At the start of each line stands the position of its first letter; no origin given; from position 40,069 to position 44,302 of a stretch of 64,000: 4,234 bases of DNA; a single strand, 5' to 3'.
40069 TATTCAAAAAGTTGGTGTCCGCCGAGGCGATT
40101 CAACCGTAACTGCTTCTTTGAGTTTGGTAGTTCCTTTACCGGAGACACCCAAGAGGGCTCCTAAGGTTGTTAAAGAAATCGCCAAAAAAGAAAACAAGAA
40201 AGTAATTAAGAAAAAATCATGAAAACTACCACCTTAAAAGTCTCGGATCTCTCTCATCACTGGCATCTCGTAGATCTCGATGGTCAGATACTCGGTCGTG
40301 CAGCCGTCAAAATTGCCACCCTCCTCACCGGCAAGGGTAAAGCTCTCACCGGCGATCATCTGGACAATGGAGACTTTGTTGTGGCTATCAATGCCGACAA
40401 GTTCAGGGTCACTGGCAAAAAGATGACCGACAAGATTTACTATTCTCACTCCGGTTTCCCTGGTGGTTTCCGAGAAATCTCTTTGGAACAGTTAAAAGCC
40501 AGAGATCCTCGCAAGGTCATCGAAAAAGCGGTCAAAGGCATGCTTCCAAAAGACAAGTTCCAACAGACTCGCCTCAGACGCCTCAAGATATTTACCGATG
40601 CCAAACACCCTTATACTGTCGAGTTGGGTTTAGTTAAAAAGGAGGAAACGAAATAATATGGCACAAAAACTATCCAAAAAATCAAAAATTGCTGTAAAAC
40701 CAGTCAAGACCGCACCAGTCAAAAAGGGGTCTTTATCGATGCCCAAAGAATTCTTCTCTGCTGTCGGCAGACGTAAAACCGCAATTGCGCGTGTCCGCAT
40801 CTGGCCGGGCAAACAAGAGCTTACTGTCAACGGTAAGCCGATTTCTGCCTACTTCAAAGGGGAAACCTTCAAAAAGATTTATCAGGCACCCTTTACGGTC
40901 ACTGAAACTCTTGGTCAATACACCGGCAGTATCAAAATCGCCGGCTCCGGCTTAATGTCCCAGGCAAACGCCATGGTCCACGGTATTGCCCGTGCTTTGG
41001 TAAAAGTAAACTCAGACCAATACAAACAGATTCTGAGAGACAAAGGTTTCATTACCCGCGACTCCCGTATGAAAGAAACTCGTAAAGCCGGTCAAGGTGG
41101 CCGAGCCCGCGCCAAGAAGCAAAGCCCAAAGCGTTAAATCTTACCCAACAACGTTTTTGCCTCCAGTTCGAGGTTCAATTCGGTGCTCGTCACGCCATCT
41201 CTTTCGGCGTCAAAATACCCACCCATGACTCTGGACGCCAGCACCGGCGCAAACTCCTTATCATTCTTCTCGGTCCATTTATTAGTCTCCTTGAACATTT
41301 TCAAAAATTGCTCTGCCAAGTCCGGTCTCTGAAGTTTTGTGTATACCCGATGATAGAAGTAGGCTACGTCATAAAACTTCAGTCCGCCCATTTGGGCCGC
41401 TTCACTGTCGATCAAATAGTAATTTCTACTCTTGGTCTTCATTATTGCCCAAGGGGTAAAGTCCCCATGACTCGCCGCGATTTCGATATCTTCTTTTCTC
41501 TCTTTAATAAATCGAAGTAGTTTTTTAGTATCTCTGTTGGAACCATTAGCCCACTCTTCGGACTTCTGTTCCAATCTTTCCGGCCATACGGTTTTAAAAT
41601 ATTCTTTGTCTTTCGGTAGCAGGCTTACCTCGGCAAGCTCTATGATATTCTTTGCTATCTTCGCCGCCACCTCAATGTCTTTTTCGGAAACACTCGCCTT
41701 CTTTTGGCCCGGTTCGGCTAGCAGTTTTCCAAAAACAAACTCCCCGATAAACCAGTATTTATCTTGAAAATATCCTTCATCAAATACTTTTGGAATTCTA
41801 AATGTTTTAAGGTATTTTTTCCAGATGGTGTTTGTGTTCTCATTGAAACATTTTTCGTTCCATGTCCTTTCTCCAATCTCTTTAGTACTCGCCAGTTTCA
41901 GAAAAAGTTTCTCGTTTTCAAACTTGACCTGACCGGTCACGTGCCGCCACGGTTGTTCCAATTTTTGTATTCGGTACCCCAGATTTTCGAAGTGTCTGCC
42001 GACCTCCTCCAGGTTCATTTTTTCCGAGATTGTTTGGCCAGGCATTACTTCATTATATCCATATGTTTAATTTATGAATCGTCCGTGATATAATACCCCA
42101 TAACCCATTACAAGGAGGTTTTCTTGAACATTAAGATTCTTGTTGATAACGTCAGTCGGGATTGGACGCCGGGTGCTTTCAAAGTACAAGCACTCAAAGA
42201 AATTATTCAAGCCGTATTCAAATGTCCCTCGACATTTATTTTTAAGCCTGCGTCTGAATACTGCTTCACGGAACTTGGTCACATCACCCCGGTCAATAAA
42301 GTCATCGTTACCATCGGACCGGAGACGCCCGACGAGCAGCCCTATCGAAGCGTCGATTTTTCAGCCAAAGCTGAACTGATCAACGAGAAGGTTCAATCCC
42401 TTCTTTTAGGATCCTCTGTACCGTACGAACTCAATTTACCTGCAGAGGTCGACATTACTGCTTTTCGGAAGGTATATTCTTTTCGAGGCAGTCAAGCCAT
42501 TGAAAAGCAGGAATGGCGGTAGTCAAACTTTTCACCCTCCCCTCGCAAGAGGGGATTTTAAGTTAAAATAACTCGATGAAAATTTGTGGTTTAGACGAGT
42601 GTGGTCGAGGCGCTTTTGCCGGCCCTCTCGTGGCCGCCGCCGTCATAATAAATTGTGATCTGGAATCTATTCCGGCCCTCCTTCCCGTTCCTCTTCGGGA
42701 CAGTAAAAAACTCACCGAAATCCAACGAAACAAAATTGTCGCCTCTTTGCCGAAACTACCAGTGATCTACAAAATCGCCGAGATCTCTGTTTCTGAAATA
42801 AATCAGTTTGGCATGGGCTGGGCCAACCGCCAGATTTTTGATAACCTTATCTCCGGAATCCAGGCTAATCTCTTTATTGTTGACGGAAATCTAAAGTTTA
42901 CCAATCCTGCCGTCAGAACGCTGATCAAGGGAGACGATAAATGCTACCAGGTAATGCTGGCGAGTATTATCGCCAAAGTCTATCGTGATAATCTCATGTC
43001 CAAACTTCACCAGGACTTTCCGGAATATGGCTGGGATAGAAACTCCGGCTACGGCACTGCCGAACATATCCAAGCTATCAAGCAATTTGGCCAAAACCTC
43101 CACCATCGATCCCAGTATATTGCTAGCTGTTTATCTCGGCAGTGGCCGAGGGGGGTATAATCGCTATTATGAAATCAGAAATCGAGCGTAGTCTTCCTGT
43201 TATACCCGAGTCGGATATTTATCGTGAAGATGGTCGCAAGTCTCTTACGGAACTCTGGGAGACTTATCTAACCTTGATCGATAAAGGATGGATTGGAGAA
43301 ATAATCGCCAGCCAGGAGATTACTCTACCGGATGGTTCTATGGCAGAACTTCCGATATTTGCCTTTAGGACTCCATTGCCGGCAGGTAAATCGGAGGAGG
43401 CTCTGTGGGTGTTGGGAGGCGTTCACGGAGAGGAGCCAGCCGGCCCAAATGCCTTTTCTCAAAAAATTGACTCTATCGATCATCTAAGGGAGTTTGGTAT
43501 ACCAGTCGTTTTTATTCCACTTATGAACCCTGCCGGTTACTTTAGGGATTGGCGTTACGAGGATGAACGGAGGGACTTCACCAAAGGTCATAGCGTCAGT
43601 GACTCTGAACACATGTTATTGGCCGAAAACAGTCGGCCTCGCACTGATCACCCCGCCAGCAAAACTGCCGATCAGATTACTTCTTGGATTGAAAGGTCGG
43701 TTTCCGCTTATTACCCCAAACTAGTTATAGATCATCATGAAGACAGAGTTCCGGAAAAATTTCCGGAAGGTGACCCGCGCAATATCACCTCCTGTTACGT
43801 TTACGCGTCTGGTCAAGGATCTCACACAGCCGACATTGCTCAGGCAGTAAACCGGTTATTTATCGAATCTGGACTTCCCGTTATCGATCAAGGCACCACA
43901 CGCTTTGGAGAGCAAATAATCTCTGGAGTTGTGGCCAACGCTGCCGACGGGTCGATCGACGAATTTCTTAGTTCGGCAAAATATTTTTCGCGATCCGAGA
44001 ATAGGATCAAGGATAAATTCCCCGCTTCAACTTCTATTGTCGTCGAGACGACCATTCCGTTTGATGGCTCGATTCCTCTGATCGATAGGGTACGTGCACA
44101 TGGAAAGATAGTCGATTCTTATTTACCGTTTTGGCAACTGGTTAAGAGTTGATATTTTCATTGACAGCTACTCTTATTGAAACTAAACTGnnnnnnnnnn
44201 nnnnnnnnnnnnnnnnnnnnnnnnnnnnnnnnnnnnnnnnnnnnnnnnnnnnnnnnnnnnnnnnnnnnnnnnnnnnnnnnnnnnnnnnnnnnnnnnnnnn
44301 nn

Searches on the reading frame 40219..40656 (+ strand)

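Call 34: search_protein_families(library=pfam, proteins=[window:40219-40656:+], max_evalue=0.01)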
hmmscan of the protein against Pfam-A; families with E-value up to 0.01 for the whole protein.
window:40219-40656:+ (145 aa): 1 family
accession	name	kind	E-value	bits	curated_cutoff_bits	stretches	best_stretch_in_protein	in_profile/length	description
PF00572.24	Ribosomal_L13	-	2.2e-40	137.9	23.8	1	14-131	2-119/119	Ribosomal protein L13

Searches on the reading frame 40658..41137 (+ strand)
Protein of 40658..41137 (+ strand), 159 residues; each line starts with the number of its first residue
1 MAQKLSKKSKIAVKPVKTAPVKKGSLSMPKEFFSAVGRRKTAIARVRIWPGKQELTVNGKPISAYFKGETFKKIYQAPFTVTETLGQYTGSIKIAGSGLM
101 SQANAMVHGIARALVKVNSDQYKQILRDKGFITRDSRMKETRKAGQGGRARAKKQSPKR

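Call 34: search_protein_families(library=pfam, proteins=[window:40658-41137:+], max_evalue=0.01)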
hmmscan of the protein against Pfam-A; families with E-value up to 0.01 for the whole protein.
window:40658-41137:+ (159 aa): 1 family
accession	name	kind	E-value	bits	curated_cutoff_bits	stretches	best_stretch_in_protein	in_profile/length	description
PF00380.25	Ribosomal_S9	-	5.9e-35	120.8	22.5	1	37-159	1-121/121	Ribosomal protein S9/S16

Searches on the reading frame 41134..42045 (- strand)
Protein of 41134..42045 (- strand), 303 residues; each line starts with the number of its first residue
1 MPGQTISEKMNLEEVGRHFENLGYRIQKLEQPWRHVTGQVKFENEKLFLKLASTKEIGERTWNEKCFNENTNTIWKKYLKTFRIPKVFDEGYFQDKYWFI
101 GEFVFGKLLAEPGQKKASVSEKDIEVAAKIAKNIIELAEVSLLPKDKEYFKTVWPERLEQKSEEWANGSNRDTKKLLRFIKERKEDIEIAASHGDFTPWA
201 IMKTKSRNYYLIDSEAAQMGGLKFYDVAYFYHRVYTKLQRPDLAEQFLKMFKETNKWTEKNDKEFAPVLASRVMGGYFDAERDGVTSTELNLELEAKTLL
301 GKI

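Call 7: search_protein_families(library=pfam, proteins=[window:41134-42045:-], max_evalue=0.01)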
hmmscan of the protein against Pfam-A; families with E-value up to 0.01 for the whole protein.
window:41134-42045:- (303 aa): 0 families

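Call 21: search_protein_families(library=phrogs, proteins=[window:41134-42045:-], max_evalue=0.01)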
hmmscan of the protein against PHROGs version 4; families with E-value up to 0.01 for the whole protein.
window:41134-42045:- (303 aa): 1 family
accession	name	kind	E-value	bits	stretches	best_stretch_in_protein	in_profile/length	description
phrog_15084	-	unknown function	0.0029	18.5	1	161-250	155-244/264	-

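Call 90: search_protein_families(library=padloc, proteins=[window:41134-42045:-], max_evalue=0.01)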
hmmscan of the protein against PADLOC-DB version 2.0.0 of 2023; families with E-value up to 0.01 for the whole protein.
window:41134-42045:- (303 aa): 1 family
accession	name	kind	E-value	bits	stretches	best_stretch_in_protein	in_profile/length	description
PDLC04047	PD-T4-6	-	0.00018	18.7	1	40-143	32-133/327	-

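Call 91: search_protein_families(library=ncbifam, proteins=[window:41134-42045:-], max_evalue=0.01)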
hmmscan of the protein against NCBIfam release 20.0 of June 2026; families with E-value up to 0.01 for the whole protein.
window:41134-42045:- (303 aa): 2 families
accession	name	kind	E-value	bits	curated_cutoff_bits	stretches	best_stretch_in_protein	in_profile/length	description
NF033068.1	APH_3p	equivalog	2.9e-05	23.7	205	1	43-254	33-238/255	APH(3') family aminoglycoside O-phosphotransferase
NF033064.0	APH_3p_IIIa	exception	0.0021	17.6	530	1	162-257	156-251/264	aminoglycoside O-phosphotransferase APH(3')-IIIa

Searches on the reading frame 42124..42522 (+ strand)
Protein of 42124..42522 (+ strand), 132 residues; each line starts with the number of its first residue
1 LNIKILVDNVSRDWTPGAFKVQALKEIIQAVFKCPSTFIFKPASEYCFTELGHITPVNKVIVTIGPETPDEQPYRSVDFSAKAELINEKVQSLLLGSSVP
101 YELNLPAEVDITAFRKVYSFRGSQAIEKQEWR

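Call 7: search_protein_families(library=pfam, proteins=[window:42124-42522:+], max_evalue=0.01)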
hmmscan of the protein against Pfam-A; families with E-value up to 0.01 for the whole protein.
window:42124-42522:+ (132 aa): 0 families

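Call 21: search_protein_families(library=phrogs, proteins=[window:42124-42522:+], max_evalue=0.01)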
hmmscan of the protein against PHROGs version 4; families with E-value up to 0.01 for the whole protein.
window:42124-42522:+ (132 aa): 0 families

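Call 74: search_protein_representatives(protein=window:42124-42522:+)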
Query: 132 residues. Proteins with E-value up to 0.001 (for the whole library): 11; up to 1e-10: 7; up to 1e-30: 1. The best 11 are listed.
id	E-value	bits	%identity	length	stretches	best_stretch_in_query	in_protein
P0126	1.0e-80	284.2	99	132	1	1-132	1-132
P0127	4.5e-19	84.9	40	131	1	1-132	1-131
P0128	1.8e-18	83.0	41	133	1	1-122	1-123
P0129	1.6e-12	63.8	37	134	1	1-123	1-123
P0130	1.7e-12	63.7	37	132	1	1-132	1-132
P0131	2.6e-12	63.1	33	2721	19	27-51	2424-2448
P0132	2.9e-11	59.7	34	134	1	1-132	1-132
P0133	2.1e-10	56.9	24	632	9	76-117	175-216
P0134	2.7e-10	56.6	36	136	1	1-132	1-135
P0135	4.6e-08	49.3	33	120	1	22-132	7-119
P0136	1.2e-04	38.3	32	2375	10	25-52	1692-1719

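Call 90: search_protein_families(library=padloc, proteins=[window:42124-42522:+], max_evalue=0.01)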
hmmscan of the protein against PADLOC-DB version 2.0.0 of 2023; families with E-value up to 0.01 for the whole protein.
window:42124-42522:+ (132 aa): 0 families

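Call 91: search_protein_families(library=ncbifam, proteins=[window:42124-42522:+], max_evalue=0.01)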
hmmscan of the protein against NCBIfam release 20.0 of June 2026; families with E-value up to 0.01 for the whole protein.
window:42124-42522:+ (132 aa): 0 families

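Call 92: predict_structure(alignment_id=A6)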
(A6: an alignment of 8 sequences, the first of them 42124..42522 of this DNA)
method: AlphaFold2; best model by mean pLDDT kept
length: 132 residues; sequences in the alignment: 8
mean_pLDDT: 86.8   pTM: 0.80
mean pLDDT of the five models: 86.8, 86.1, 85.5, 85.6, 85.0
residues with pLDDT >= 90: 71; 70-90: 47; 50-70: 10; < 50: 4
segments of 3 or more residues with pLDDT < 50: 129-132
pLDDT, mean of each block of 10 residues (from residue 1): 93 89 93 91 92 91 87 69 93 86 90 88 76 46
secondary structure, 60 per line:
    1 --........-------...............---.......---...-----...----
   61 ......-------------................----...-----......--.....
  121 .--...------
elements in order: E3-10 H18-32 E36-42 E46-48 E54-56 E61-66 H80-95 E108-113 E116-121 E124-126

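Call 94: fold_search(model_id=the predicted structure, library=pdb)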
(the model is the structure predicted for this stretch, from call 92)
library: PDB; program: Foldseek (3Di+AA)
matches with E <= 10: 615; with E <= 0.001: 0
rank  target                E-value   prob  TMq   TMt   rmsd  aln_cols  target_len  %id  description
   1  9yy9                  5.1e-03  0.97  0.39  0.43   6.2       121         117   14  Macrophage Migration Inhibitory Factor 1 from Heligmosomoides polygyrus (released 2025-11-05)
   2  3e6q_D                6.9e-03  0.97  0.42  0.43   5.5       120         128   12  Putative 5-carboxymethyl-2-hydroxymuconate isomerase from Pseudomonas aeruginosa. (released 2008-08-26)
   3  9yya_B                7.4e-03  0.98  0.43  0.47   5.8       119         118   12  Macrophage Migration Inhibitory Factor 1 from Necator Americanus (released 2025-11-12)
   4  9yya_A                7.9e-03  0.98  0.43  0.47   5.8       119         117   12  Macrophage Migration Inhibitory Factor 1 from Necator Americanus (released 2025-11-12)
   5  5uif_A                9.5e-03  0.97  0.44  0.50   5.6       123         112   14  Crystal Structure of Native Ps01740 (released 2017-11-22)
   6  2wkb_C                9.5e-03  0.95  0.40  0.45   5.9       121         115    7  Crystal Structure of Macrophage Migration Inhibitory Factor from Plasmodium berghei (released 2009-10-27)
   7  9yya_D                1.0e-02  0.98  0.45  0.50   5.6       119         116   13  Macrophage Migration Inhibitory Factor 1 from Necator Americanus (released 2025-11-12)
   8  3mf8                  1.1e-02  0.90  0.40  0.43   6.5       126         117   17  Crystal Structure of Native cis-CaaD (released 2011-01-12)
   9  8vdy_B                1.5e-02  0.93  0.41  0.48   6.4       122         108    6  Crystal Structure of Delta 114-117 D-Dopachrome Tautomerase (D-DT) (released 2024-05-01)
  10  9ng8_A                1.5e-02  0.75  0.38  0.35  10.2       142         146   17  cis-CaaD T34A mutant apo (released 2025-04-02)
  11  9ng4_A                1.7e-02  0.82  0.40  0.38  10.4       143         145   15  cis-CaaD Y103F mutant apo (released 2025-04-02)
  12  6lr3_H                1.9e-02  0.96  0.44  0.50   5.6       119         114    9  Structural and functional insights into macrophage migration inhibitory factor from Oncomelania hupensis, the intermed (released 2020-07-22)
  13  9yi5                  1.9e-02  0.93  0.44  0.49   9.1       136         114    8  Macrophage Migration Inhibitory Factor 2 from Heligmosomoides polygyrus (released 2025-11-05)
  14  6lr3_D                1.9e-02  0.90  0.44  0.50   9.8       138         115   11  Structural and functional insights into macrophage migration inhibitory factor from Oncomelania hupensis, the intermed (released 2020-07-22)
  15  6lkv_C                1.9e-02  0.87  0.41  0.40  10.2       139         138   12  Structural and functional insights into macrophage migration inhibitory factor from Oncomelania hupensis, the intermed (released 2020-07-22)
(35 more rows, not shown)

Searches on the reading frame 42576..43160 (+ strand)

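Call 7: search_protein_families(library=pfam, proteins=[window:42576-43160:+], max_evalue=0.01)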
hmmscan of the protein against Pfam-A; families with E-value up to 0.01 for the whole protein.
window:42576-43160:+ (194 aa): 1 family
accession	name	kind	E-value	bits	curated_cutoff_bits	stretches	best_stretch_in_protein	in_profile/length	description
PF01351.25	RNase_HII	-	2.8e-31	109.4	25.8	1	4-181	1-196/199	Ribonuclease HII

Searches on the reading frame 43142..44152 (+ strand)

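Call 7: search_protein_families(library=pfam, proteins=[window:43142-44152:+], max_evalue=0.01)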
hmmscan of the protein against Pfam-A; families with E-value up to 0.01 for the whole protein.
window:43142-44152:+ (336 aa): 1 family
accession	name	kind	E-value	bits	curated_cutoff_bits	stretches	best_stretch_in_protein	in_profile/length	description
PF24827.1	AstE_AspA_cat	-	0.0014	18.7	25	1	87-147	4-61/192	Succinylglutamate desuccinylase/Aspartoacylase catalytic domain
